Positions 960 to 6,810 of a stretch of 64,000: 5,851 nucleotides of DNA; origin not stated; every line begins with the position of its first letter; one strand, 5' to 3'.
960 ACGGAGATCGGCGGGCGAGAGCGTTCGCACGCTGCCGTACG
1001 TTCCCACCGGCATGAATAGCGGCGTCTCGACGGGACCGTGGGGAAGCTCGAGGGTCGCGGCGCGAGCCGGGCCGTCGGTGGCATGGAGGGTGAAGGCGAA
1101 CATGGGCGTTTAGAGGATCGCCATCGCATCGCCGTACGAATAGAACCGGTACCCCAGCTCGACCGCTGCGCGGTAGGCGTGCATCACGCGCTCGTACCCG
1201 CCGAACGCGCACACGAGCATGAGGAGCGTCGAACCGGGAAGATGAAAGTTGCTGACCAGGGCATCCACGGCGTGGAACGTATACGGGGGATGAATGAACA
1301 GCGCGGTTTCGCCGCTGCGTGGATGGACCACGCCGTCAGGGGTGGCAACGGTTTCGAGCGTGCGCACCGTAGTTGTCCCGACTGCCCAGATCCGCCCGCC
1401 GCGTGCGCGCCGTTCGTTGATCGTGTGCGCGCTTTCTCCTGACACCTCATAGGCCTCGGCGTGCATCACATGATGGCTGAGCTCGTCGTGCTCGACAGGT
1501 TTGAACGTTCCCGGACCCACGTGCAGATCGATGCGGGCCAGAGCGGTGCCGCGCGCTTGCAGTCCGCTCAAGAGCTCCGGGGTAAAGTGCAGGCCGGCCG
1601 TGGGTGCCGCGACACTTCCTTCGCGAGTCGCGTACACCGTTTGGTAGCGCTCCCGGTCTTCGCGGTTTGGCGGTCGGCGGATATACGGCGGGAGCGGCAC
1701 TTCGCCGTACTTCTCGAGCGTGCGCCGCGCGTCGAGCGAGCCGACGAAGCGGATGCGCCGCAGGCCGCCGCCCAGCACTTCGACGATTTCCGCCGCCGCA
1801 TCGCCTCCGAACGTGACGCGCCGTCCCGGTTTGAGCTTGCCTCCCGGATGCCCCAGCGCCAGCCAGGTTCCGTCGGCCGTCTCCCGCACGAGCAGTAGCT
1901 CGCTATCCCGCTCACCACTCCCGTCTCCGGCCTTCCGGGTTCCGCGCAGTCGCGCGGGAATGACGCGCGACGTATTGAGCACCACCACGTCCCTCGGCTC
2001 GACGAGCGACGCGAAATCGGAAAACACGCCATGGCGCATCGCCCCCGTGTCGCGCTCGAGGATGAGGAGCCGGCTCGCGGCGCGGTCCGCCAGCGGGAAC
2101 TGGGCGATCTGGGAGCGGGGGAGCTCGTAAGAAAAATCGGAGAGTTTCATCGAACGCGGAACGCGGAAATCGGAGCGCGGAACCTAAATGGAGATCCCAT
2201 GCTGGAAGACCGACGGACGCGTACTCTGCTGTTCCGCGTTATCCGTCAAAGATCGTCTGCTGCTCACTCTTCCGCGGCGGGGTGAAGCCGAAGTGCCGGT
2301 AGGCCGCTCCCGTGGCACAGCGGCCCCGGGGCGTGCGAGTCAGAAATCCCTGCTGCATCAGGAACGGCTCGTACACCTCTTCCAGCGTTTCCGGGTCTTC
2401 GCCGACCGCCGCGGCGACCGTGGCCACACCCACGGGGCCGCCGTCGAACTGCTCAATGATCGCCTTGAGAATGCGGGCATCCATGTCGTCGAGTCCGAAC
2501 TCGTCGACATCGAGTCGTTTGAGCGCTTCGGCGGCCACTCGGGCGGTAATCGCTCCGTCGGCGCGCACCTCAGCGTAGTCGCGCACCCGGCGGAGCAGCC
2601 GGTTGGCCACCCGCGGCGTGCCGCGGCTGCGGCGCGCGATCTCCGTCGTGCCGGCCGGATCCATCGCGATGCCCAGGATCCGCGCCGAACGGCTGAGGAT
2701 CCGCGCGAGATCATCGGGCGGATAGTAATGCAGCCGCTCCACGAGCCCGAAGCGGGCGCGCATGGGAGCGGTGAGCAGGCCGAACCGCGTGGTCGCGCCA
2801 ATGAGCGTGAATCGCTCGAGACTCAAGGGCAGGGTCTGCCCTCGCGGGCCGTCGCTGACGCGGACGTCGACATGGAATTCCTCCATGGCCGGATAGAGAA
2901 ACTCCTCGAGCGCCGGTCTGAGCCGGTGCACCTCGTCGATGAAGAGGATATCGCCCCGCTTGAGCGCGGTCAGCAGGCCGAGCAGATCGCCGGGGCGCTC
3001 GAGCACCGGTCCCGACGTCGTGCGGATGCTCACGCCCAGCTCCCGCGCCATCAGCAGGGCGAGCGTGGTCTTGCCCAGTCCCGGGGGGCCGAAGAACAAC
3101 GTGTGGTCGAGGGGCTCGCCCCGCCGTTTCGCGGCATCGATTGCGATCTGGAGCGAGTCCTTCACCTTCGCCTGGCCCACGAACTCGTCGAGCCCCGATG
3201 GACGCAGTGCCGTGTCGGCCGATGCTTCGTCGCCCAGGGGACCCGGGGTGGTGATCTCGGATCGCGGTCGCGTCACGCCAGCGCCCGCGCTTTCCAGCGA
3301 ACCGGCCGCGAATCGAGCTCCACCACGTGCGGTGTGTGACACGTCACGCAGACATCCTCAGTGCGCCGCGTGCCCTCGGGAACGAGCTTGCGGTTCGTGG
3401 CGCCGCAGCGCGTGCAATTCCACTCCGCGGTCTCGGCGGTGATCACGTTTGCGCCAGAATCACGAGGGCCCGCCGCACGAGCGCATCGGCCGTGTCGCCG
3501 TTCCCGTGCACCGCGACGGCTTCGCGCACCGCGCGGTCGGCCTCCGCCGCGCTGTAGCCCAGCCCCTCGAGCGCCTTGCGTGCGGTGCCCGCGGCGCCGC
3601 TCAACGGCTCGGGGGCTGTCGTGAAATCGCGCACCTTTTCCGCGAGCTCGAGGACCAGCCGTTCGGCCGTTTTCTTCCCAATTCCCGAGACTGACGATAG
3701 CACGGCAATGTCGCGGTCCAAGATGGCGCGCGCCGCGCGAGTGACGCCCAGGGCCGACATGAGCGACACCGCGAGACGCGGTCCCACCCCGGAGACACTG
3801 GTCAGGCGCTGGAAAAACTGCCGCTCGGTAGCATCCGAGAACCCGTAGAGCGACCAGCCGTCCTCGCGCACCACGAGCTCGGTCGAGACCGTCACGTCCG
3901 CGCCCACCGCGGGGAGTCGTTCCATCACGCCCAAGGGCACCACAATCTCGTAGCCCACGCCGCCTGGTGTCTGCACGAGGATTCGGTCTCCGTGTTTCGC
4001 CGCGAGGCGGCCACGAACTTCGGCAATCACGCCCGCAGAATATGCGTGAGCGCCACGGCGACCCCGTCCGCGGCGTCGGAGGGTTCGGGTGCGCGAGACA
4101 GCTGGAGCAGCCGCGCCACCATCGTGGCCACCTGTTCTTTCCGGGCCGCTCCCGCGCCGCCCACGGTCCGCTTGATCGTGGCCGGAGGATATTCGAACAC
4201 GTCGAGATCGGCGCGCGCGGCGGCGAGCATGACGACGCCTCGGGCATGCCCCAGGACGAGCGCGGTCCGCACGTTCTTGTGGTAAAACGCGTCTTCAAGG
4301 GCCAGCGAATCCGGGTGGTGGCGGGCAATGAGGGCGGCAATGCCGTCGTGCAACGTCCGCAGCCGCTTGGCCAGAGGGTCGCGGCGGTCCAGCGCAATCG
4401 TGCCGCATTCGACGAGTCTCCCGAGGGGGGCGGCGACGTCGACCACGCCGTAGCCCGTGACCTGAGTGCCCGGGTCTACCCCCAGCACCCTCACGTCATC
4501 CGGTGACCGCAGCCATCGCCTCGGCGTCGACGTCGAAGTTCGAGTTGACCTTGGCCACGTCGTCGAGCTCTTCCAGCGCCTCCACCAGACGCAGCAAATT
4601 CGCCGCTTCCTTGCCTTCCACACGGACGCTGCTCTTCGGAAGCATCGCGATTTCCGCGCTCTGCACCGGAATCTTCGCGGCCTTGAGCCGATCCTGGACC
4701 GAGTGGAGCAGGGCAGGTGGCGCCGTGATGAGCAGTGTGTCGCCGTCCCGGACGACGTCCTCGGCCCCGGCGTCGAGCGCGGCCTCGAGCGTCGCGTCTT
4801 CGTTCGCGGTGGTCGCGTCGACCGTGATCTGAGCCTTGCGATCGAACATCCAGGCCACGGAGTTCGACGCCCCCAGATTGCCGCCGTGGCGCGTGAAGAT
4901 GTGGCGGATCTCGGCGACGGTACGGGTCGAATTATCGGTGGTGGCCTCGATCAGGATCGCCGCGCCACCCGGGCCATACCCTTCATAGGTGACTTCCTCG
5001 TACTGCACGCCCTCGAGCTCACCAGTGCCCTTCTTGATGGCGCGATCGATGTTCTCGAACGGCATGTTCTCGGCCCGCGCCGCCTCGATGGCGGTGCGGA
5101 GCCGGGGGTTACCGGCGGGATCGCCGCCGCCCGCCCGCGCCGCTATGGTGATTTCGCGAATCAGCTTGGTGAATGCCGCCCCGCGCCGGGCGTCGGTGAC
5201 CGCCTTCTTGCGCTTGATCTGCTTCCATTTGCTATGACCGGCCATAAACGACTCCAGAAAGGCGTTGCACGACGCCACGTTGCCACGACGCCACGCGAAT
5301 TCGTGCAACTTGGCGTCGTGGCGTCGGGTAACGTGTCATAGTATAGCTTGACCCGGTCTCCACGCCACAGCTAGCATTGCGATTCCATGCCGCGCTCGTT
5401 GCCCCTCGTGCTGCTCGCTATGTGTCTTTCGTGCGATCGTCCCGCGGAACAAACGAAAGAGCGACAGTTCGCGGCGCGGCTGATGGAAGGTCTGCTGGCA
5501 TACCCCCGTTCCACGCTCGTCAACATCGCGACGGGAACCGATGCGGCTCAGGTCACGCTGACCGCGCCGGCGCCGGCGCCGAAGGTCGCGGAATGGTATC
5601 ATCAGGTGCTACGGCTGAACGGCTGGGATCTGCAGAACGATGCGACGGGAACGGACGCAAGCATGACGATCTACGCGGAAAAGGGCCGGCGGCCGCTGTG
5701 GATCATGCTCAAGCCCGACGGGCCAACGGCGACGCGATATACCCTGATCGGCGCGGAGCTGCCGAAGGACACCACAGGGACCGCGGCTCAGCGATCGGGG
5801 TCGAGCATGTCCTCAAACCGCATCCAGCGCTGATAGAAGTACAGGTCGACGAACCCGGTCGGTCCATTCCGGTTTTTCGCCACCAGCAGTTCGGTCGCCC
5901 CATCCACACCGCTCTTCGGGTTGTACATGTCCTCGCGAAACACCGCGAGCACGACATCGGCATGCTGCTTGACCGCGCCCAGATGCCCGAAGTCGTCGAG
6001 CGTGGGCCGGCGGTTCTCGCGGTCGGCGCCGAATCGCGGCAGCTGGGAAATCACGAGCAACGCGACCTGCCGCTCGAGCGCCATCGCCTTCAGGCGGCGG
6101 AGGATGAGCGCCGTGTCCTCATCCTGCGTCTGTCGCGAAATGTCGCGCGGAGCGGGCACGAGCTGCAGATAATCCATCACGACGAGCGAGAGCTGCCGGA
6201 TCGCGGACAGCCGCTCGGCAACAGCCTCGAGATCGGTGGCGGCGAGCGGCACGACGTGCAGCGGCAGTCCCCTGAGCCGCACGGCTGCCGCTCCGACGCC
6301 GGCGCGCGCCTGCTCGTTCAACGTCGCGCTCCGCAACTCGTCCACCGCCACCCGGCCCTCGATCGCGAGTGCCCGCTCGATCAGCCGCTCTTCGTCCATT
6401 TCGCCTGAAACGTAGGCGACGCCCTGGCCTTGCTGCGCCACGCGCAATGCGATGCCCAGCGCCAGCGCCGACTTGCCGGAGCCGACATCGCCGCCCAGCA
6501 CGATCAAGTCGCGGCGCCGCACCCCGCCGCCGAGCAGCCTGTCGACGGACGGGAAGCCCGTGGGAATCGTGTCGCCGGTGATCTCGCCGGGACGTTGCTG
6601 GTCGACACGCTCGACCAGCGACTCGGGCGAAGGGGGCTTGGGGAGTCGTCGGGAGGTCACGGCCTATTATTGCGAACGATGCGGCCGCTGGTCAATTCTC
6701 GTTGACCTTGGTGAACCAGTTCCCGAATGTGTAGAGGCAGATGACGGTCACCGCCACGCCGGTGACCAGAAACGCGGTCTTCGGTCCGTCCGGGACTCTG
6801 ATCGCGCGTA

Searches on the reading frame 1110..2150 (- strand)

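Call 37: search_protein_families(library=ncbifam, proteins=[window:1110-2150:-], max_evalue=0.00001)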
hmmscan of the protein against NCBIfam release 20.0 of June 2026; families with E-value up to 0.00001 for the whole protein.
window:1110-2150:- (346 aa): 3 families
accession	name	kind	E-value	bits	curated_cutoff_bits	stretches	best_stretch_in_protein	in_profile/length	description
NF001140.0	PRK00147.1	equivalog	9e-129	429.3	324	1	1-346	1-343/346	tRNA preQ1(34) S-adenosylmethionine ribosyltransferase-isomerase QueA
TIGR00113.1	queA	equivalog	2.9e-112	375.1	267.45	1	1-346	2-345/345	tRNA preQ1(34) S-adenosylmethionine ribosyltransferase-isomerase QueA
NF002398.0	PRK01424.1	equivalog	1.2e-73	248.4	588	2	163-343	181-360/366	tRNA preQ1(34) S-adenosylmethionine ribosyltransferase-isomerase QueA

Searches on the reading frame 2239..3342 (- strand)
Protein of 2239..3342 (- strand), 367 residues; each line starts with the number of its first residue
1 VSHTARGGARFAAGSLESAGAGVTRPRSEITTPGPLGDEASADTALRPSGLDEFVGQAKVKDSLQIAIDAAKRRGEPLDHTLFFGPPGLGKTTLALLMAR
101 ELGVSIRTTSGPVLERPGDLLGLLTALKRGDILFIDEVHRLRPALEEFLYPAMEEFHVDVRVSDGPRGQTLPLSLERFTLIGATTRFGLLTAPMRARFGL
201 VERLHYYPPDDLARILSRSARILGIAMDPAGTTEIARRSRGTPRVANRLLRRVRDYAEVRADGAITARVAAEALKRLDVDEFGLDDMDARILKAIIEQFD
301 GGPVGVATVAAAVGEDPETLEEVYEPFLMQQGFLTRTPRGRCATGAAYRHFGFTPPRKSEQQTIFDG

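Call 37: search_protein_families(library=ncbifam, proteins=[window:2239-3342:-], max_evalue=0.00001)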
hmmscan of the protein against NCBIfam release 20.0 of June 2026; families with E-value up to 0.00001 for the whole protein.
window:2239-3342:- (367 aa): 16 families
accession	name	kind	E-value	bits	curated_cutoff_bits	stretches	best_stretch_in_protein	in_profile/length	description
NF000868.0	PRK00080.1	equivalog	1e-143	478.2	282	1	39-355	12-328/330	Holliday junction branch migration DNA helicase RuvB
TIGR00635.1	ruvB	equivalog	4.9e-132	439.6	299.05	1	51-352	3-304/305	Holliday junction branch migration DNA helicase RuvB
NF003233.0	PRK04195.2-3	equivalog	9.9e-09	34.5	471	1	47-103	8-63/504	replication factor C large subunit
NF009881.0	PRK13341.1-2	equivalog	1.1e-08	33.5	651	1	44-155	20-135/736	AAA family ATPase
NF009883.0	PRK13341.1-4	equivalog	1.5e-08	33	668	1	44-155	23-138/729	AAA family ATPase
NF009882.0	PRK13341.1-3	equivalog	7.8e-08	30.9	1197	1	42-155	20-137/734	AAA family ATPase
TIGR02903.1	spore_lon_C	equivalog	2.8e-07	29.5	678.8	0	40-100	142-197/615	Lon family ATP-dependent protease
NF001679.0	PRK00440.1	equivalog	3.8e-07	29.5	303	1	47-102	13-63/322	replication factor C small subunit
NF003230.0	PRK04195.1-6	equivalog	4.8e-07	28.8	441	1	46-104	8-65/494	replication factor C large subunit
TIGR02397.1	dnaX_nterm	equivalog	4.9e-07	29.3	250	0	46-103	8-61/355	DNA polymerase III subunit gamma/tau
NF011523.0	PRK14962.1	equivalog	1.5e-06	27.3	576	0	47-112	9-70/474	DNA polymerase III subunits gamma and tau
NF011524.0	PRK14963.1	equivalog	2.5e-06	26.8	601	1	46-101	8-59/647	DNA polymerase III subunits gamma and tau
NF009067.0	PRK12402.1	equivalog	6.8e-06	25.3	317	0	47-102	10-60/340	replication factor C small subunit 2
NF011512.0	PRK14950.1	equivalog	8.3e-06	25.2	593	0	47-101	11-61/585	DNA polymerase III subunits gamma and tau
NF011513.0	PRK14952.1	equivalog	9e-06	24.9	737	0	47-112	8-69/596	DNA polymerase III subunits gamma/tau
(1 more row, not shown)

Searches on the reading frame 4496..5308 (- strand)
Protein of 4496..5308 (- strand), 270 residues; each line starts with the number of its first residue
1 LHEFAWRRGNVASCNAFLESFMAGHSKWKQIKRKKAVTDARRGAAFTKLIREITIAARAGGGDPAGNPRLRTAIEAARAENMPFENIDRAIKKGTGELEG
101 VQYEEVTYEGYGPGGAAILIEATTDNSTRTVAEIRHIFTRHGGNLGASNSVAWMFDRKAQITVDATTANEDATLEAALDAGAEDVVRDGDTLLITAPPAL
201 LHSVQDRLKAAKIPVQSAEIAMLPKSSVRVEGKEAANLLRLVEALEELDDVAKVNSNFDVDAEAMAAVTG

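Call 12: search_protein_families(library=pfam, proteins=[window:4496-5308:-], max_evalue=0.001)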
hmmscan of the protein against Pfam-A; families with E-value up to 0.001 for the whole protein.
window:4496-5308:- (270 aa): 2 families
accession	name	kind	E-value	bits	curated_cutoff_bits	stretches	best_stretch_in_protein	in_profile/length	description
PF01709.26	Transcrip_reg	-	3.9e-55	186.4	27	1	103-258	1-160/160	TACO1/YebC second and third domain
PF20772.2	TACO1_YebC_N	-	2.8e-32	111.4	36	1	26-97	1-73/73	TACO1/YebC protein N-terminal domain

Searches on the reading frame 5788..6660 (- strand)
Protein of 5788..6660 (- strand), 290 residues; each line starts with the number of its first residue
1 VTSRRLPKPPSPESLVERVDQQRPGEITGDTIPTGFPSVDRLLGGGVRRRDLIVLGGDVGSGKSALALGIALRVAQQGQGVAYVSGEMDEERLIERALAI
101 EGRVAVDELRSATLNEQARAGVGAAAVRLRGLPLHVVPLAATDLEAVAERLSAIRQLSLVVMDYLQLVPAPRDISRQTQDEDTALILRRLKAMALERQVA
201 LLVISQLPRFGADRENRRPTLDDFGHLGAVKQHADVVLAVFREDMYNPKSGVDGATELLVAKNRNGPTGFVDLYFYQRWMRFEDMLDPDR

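Call 12: search_protein_families(library=pfam, proteins=[window:5788-6660:-], max_evalue=0.001)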
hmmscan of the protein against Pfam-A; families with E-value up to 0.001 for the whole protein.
window:5788-6660:- (290 aa): 3 families
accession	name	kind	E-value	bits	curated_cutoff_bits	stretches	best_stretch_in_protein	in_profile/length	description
PF03796.21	DnaB_C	-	1.8e-53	181.9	27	1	32-284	2-255/255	DnaB-like helicase C terminal domain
PF13481.12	AAA_25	-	2.3e-13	50.6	27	1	32-207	15-190/195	AAA domain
PF06745.19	ATPase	-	4.8e-08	33.1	26.6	1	32-99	1-69/231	KaiC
